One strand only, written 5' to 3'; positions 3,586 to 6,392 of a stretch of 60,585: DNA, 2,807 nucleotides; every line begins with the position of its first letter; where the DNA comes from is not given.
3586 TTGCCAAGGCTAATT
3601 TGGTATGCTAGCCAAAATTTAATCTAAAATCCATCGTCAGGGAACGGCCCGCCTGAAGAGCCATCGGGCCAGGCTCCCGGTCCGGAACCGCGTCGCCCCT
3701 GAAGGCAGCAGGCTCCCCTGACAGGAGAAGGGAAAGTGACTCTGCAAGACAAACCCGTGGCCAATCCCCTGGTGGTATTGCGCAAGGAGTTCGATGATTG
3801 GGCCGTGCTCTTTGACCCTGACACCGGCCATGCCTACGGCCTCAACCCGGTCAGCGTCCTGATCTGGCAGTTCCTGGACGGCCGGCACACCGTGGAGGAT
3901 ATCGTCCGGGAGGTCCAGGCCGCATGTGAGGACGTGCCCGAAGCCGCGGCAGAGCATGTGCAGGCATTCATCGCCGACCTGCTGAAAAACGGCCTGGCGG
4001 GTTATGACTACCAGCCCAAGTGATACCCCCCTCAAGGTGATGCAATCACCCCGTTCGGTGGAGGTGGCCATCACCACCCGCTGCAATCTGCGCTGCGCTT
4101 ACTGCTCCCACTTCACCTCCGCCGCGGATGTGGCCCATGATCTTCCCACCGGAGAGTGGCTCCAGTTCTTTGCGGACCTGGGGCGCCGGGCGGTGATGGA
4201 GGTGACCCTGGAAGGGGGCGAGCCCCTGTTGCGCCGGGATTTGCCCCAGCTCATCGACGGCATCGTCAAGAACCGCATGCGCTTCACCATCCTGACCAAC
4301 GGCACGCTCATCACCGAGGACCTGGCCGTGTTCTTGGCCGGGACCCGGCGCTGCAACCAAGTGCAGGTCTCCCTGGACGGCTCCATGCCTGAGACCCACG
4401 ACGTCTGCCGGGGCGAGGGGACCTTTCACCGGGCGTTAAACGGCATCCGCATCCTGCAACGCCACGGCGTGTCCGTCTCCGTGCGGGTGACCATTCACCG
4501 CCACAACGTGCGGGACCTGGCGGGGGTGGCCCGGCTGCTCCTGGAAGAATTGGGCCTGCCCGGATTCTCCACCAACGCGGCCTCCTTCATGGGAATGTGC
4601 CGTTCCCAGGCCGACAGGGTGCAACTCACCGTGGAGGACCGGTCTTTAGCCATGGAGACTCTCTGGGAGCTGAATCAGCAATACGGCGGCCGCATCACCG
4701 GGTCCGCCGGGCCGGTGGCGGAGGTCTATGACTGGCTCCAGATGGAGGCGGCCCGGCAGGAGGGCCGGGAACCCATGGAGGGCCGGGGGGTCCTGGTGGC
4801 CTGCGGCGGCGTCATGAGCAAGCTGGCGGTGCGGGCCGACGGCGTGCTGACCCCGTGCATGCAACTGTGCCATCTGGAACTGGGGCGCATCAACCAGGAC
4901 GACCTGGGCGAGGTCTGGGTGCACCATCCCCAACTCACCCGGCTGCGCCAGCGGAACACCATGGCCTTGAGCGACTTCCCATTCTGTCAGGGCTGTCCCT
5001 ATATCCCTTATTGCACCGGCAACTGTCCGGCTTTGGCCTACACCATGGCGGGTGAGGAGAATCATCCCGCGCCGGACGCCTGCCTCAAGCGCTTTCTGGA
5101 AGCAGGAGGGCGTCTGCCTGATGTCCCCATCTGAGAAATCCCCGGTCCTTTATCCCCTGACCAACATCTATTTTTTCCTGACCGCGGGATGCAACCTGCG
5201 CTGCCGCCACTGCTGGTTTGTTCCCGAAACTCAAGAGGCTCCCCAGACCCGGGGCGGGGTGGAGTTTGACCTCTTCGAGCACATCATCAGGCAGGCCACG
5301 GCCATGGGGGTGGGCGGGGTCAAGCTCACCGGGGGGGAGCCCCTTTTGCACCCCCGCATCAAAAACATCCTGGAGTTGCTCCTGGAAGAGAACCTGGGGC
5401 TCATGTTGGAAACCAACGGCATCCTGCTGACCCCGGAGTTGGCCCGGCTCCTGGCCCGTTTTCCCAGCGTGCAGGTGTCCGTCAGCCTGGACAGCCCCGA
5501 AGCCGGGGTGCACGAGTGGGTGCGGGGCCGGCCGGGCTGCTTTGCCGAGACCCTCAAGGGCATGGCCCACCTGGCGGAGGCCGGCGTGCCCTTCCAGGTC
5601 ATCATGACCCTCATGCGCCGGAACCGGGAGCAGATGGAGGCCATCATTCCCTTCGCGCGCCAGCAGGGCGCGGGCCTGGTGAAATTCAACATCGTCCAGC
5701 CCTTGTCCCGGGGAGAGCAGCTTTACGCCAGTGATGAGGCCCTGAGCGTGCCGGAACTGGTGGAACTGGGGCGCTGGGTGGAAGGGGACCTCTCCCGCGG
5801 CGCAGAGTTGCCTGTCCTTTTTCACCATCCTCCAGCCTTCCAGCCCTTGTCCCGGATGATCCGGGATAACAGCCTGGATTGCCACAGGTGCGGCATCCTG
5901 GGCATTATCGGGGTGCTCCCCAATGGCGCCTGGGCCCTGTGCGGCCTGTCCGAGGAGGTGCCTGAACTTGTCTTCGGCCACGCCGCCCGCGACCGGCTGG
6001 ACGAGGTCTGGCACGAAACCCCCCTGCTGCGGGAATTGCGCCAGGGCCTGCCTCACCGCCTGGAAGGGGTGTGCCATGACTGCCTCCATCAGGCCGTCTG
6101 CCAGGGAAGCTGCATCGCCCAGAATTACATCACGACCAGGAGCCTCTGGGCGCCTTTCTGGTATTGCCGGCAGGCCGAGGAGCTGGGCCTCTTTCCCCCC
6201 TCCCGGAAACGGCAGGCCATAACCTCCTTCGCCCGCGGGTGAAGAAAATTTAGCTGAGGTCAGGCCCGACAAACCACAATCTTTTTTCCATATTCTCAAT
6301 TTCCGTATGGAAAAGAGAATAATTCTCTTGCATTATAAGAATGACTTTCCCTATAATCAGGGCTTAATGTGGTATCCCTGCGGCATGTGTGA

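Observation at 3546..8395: Complete SynChlorMet-type radical SAM RiPP cassette: PqqD + two rSAM/SPASM + P-loop ScmC-like protein + soluble S26 peptidase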

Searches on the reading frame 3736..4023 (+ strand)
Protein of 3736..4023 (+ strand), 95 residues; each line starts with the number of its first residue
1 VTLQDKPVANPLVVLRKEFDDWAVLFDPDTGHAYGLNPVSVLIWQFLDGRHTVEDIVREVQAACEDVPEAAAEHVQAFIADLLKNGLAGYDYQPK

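Call 3: search_protein_families(library=ncbifam, proteins=[window:3736-4023:+], max_evalue=0.01)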
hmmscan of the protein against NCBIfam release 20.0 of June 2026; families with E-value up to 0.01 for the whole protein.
window:3736-4023:+ (95 aa): 7 families
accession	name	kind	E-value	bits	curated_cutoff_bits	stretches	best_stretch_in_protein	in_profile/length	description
TIGR04248.1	SCM_PqqD_rel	equivalog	5.9e-40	135.4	100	1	8-90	1-83/84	SynChlorMet cassette protein ScmD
NF033530.1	lasso_PqqD_Strm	exception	2e-09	37.5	70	1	14-88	4-78/78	lasso peptide biosynthesis PqqD family chaperone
TIGR03859.1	PQQ_PqqD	equivalog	4.4e-06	26.5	46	1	32-85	25-77/81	pyrroloquinoline quinone biosynthesis peptide chaperone PqqD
NF033536.1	lasso_PqqD_Bac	exception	2.3e-05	24.5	80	1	19-87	17-85/88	lasso peptide biosynthesis PqqD family chaperone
TIGR04353.1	PqqD_rel_X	equivalog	3.1e-05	24.8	35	1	19-87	1-72/74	HPr-rel-A system PqqD family peptide chaperone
TIGR04302.1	geo_PqqD_fam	equivalog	0.00024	21.5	100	1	30-88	43-100/102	GeoRSP system PqqD family peptide chaperone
NF002535.0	PRK02079.1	equivalog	0.0021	17.8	101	1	36-80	38-81/92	pyrroloquinoline quinone biosynthesis peptide chaperone PqqD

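Call 4: search_protein_families(library=pfam, proteins=[window:3736-4023:+], max_evalue=0.01)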
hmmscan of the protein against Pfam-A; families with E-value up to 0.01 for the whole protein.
window:3736-4023:+ (95 aa): 2 families
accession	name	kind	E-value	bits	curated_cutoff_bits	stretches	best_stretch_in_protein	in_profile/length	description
PF05402.18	PqqD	-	5.6e-18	65.5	23.4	1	24-87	3-66/67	Coenzyme PQQ synthesis protein D (PqqD)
PF21782.3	PKMT_2nd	-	0.0016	19.3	27.8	1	5-65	1-59/98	PKMT, C-terminal winged helix domain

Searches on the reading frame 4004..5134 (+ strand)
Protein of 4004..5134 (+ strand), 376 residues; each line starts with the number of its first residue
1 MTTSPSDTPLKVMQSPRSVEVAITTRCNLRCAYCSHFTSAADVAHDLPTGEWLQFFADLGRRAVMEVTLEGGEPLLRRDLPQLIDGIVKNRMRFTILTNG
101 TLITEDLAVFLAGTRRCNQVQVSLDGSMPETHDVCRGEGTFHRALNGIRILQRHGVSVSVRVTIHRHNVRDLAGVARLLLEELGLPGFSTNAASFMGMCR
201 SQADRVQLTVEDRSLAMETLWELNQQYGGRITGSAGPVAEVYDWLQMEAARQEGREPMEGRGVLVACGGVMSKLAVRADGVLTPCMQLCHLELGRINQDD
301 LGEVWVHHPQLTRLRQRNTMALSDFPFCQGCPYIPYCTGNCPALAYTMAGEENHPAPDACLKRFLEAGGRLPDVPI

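Call 3: search_protein_families(library=ncbifam, proteins=[window:4004-5134:+], max_evalue=0.01)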
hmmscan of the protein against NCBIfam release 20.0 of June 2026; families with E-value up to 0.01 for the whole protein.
window:4004-5134:+ (376 aa): 83 families (the best 25 are shown)
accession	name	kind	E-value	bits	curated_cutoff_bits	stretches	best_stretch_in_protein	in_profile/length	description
TIGR04250.1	SCM_rSAM_ScmE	equivalog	5.6e-180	597.9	400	1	15-372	1-358/358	SynChlorMet cassette radical SAM/SPASM protein ScmE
NF050035.1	rSAM_WgK_link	exception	4.1e-37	128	650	1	12-178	4-170/367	radical SAM/SPASM peptide maturase WgkB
TIGR04051.1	rSAM_NirJ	equivalog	8.9e-33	113.7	515.45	1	23-358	8-345/354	heme d1 biosynthesis radical SAM protein NirJ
TIGR04303.1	GeoRSP_rSAM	equivalog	1.7e-31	110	400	1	14-358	2-323/325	GeoRSP system radical SAM/SPASM protein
TIGR04546.1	rSAM_ahbC_deAc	equivalog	2.5e-31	108.9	650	1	20-186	42-206/390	12,18-didecarboxysiroheme deacetylase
TIGR04054.1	rSAM_NirJ1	equivalog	1.1e-30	106.5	650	1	19-351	38-372/387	putative heme d1 biosynthesis radical SAM protein NirJ1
NF045574.1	sacti_mat_StsB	exception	3.5e-30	105.3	625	1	17-179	96-256/466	StsB family radical SAM/SPASM domain sactipeptide maturase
TIGR04347.1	pseudo_SAM_Halo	equivalog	6.7e-30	104.6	525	1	19-361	40-385/390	TIGR04347 family pseudo-SAM/SPASM protein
TIGR04545.1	rSAM_ahbD_hemeb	equivalog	4e-29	102.1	500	1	22-352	5-328/339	heme b synthase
TIGR03962.1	mycofact_rSAM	equivalog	5.8e-28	98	265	1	14-178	9-172/339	mycofactocin radical SAM maturase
TIGR04251.1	SCM_rSAM_ScmF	equivalog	5.7e-27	95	400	1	22-349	9-329/353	SynChlorMet cassette radical SAM/SPASM protein ScmF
TIGR02109.1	PQQ_syn_pqqE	equivalog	1.5e-26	93.2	381.35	1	13-357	3-328/358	pyrroloquinoline quinone biosynthesis protein PqqE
NF049973.1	radical_Rv1681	equivalog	8.6e-26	90.6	380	1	26-183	81-237/326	Rv1681 family radical SAM protein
TIGR04340.1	rSAM_ACGX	hypoth_equivalog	1e-25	90.7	400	1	20-358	6-336/341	radical SAM/SPASM domain protein, ACGX system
NF047865.1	rSAM_PapB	equivalog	6.1e-25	88.1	340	1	18-355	4-330/330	PapB family radical SAM/SPASM ranthipeptide maturase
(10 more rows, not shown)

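Call 4: search_protein_families(library=pfam, proteins=[window:4004-5134:+], max_evalue=0.01)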
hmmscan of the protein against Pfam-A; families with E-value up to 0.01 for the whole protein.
window:4004-5134:+ (376 aa): 3 families
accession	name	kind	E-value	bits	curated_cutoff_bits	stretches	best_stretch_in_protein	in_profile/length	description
PF04055.27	Radical_SAM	-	2.8e-24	86.6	29.5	1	23-179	3-166/166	Radical SAM superfamily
PF13186.11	SPASM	-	8.2e-07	29.7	21.5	1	267-332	1-67/67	Iron-sulfur cluster-binding domain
PF13353.11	Fer4_12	-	8.7e-05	23.3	22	1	25-128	13-117/137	4Fe-4S single cluster domain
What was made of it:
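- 4004..5134 (+): scmE: radical SAM/SPASM enzyme, 376 aa. Contains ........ (aa 27-34) and the full SPASM Cys pattern. There is no N-terminal RRE domain. Radical_SAM + SPASM Pfam hits (calls 3, 4).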

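Call 32: search_solved_structures(query=window:4004-5134:+, max_evalue=0.00001)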
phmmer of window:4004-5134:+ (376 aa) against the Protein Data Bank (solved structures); distinct sequences matched with E-value up to 0.00001: 8.
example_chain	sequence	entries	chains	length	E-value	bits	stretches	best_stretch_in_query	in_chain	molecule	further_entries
6efn_A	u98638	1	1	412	7.9e-17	64.4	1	16-227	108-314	Sporulation killing factor maturation protein SkfB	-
7vob_C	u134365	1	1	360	1.1e-12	50.8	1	18-186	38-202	Cytosylglucuronate decarboxylase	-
7voc_C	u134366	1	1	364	1.1e-12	50.8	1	18-186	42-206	Cytosylglucuronate decarboxylase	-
6c8v_A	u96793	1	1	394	4.4e-11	45.5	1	7-185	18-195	Coenzyme PQQ synthesis protein E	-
1tv7_A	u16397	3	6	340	4.5e-08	35.6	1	16-128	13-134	Molybdenum cofactor biosynthesis protein A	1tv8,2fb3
2fb2_A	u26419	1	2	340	5.9e-08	35.2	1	16-128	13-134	Molybdenum cofactor biosynthesis protein A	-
5v1q_A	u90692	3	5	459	3.5e-07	32.7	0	15-117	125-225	Radical SAM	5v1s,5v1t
5wgg_A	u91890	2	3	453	4.8e-07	32.2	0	22-134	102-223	Radical SAM domain protein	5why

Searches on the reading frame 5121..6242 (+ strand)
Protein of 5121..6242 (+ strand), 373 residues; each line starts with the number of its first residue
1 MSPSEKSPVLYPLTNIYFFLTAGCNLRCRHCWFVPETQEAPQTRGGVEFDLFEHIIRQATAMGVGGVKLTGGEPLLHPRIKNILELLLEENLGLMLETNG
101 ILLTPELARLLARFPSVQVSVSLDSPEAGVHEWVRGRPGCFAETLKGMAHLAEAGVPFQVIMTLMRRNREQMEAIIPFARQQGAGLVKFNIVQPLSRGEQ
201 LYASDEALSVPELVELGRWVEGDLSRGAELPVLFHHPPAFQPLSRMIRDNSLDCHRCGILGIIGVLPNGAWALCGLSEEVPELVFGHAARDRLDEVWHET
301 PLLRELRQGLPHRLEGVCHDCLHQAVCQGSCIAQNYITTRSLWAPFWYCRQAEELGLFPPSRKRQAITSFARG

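Call 3: search_protein_families(library=ncbifam, proteins=[window:5121-6242:+], max_evalue=0.01)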
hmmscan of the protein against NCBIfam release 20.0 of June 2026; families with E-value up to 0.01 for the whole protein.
window:5121-6242:+ (373 aa): 78 families (the best 25 are shown)
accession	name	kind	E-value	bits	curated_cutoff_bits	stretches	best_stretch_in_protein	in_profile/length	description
TIGR04251.1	SCM_rSAM_ScmF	equivalog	1.5e-150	501.5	400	1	11-362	1-352/353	SynChlorMet cassette radical SAM/SPASM protein ScmF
TIGR04545.1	rSAM_ahbD_hemeb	equivalog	2e-35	122.8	500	2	18-213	4-194/339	heme b synthase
TIGR03962.1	mycofact_rSAM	equivalog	2.2e-34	119.2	265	1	18-353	16-335/339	mycofactocin radical SAM maturase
TIGR04055.1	rSAM_NirJ2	equivalog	1.5e-30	106.9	500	1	20-338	6-311/326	putative heme d1 biosynthesis radical SAM protein NirJ2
TIGR04303.1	GeoRSP_rSAM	equivalog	1.6e-28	100.2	400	1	13-349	5-324/325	GeoRSP system radical SAM/SPASM protein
TIGR04053.2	TIGR04053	equivalog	6.8e-28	98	395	2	16-201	10-195/366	TIGR04053 family radical SAM/SPASM domain-containing protein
NF050035.1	rSAM_WgK_link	exception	1.3e-27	96.8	650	2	19-197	14-189/367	radical SAM/SPASM peptide maturase WgkB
TIGR04250.1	SCM_rSAM_ScmE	equivalog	3.5e-26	92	400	1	20-339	9-335/358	SynChlorMet cassette radical SAM/SPASM protein ScmE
TIGR04051.1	rSAM_NirJ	equivalog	6.3e-26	91.2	515.45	2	19-185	7-169/354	heme d1 biosynthesis radical SAM protein NirJ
NF012164.0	AlbA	equivalog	1.3e-22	79.9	850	1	16-201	115-297/442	subtilosin maturase AlbA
TIGR04347.1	pseudo_SAM_Halo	equivalog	2.9e-22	79.5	525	2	18-203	42-223/390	TIGR04347 family pseudo-SAM/SPASM protein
TIGR04546.1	rSAM_ahbC_deAc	equivalog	6e-22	78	650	1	18-205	43-226/390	12,18-didecarboxysiroheme deacetylase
TIGR02666.1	moaA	equivalog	9.6e-22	77.4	284.05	1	20-198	16-198/336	GTP 3',8-cyclase MoaA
TIGR04317.1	W_rSAM_matur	equivalog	4.3e-21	75.4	380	1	14-184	4-176/349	tungsten cofactor oxidoreductase radical SAM maturase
TIGR04054.1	rSAM_NirJ1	equivalog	1.9e-20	72.8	650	1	18-205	40-223/387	putative heme d1 biosynthesis radical SAM protein NirJ1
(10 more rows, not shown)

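Call 4: search_protein_families(library=pfam, proteins=[window:5121-6242:+], max_evalue=0.01)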
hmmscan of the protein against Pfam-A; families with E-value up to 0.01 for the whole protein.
window:5121-6242:+ (373 aa): 3 families
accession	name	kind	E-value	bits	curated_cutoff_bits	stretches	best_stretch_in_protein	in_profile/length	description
PF04055.27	Radical_SAM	-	1.5e-27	97.2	29.5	1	20-176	3-163/166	Radical SAM superfamily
PF13353.11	Fer4_12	-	3.8e-06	27.7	22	1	19-87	10-74/137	4Fe-4S single cluster domain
PF13186.11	SPASM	-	7e-06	26.7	21.5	1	262-321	7-66/67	Iron-sulfur cluster-binding domain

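Call 33: search_solved_structures(query=window:5121-6242:+, max_evalue=0.00001)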
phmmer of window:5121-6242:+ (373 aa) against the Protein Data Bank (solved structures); distinct sequences matched with E-value up to 0.00001: 5.
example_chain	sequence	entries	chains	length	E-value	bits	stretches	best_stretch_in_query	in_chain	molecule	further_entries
6efn_A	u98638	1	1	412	5.6e-14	55.6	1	18-196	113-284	Sporulation killing factor maturation protein SkfB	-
7vob_C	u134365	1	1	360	1e-13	54.7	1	17-172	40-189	Cytosylglucuronate decarboxylase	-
7voc_C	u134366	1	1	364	1e-13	54.7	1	17-172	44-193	Cytosylglucuronate decarboxylase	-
6c8v_A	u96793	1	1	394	4.9e-09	39.3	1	17-186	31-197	Coenzyme PQQ synthesis protein E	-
5v1q_A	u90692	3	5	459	3.5e-06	29.9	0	11-178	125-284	Radical SAM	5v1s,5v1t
